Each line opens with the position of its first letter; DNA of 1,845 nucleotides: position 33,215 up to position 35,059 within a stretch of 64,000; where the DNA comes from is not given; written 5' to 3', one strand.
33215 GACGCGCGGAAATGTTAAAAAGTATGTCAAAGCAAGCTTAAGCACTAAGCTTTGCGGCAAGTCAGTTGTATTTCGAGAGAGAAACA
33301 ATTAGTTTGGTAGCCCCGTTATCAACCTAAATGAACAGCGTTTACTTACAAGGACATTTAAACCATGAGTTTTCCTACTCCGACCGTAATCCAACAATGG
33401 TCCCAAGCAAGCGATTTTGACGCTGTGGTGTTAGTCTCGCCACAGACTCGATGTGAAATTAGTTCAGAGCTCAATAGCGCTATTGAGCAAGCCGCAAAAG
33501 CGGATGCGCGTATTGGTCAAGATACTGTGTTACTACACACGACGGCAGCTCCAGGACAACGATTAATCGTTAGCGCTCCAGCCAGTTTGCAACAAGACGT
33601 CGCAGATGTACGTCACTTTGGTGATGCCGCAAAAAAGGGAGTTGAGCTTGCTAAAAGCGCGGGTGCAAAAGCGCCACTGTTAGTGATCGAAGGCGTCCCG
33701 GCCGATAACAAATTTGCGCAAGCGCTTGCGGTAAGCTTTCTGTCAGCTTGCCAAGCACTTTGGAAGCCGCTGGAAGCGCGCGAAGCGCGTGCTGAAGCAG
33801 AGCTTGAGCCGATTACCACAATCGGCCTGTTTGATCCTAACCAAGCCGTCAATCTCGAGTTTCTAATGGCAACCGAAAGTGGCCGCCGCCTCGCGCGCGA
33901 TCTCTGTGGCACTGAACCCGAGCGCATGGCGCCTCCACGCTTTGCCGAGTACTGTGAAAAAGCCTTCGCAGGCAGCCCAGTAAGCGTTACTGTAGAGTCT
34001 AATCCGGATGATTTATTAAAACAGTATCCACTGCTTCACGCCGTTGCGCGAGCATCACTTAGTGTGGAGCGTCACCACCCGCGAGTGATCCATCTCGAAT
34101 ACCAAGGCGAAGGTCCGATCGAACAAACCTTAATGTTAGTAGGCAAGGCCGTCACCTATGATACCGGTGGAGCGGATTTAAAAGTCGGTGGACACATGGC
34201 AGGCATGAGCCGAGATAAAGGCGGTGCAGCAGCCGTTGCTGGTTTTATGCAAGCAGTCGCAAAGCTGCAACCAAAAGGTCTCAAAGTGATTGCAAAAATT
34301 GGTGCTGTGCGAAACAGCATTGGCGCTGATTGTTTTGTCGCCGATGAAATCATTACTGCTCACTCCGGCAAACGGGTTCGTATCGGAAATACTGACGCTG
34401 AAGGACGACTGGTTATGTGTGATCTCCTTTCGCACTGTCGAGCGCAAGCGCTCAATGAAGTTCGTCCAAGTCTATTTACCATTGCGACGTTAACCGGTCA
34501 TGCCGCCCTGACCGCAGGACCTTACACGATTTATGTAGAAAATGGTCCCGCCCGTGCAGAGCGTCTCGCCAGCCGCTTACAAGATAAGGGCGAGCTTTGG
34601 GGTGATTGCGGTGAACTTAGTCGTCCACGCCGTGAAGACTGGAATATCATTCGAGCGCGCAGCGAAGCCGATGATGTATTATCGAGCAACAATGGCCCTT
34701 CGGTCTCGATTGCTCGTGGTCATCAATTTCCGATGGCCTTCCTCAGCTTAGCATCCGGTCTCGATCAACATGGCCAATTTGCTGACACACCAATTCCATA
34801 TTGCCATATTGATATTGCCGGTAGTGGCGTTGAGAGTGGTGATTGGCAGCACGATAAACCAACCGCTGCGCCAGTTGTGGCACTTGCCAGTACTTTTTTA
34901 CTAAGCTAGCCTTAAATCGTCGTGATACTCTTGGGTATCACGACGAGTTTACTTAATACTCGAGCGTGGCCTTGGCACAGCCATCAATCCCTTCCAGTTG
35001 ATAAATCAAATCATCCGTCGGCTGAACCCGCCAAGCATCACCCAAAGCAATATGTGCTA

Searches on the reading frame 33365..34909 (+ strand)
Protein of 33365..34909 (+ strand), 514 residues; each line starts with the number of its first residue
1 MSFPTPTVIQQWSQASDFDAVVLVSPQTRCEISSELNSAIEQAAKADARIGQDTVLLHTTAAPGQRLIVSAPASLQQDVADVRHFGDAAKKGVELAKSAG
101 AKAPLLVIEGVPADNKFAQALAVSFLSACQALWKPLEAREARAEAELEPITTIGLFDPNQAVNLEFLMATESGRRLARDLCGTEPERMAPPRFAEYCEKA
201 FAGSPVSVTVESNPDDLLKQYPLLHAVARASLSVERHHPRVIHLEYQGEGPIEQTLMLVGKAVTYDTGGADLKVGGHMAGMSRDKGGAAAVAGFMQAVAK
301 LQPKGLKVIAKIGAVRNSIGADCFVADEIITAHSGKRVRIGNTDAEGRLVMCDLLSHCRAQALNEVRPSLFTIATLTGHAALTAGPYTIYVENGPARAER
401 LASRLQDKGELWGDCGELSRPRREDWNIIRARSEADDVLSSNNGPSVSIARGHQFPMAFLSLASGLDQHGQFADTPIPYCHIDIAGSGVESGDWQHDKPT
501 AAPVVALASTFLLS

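Call 75: search_protein_families(library=pfam, proteins=[window:33365-34909:+], max_evalue=0.0001)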
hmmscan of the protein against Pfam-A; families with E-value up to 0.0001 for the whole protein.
window:33365-34909:+ (514 aa): 1 family
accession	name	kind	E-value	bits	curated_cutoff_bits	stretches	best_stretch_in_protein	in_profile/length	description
PF00883.26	Peptidase_M17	-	4.9e-60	203.9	25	1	176-507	2-309/310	Cytosol aminopeptidase family, catalytic domain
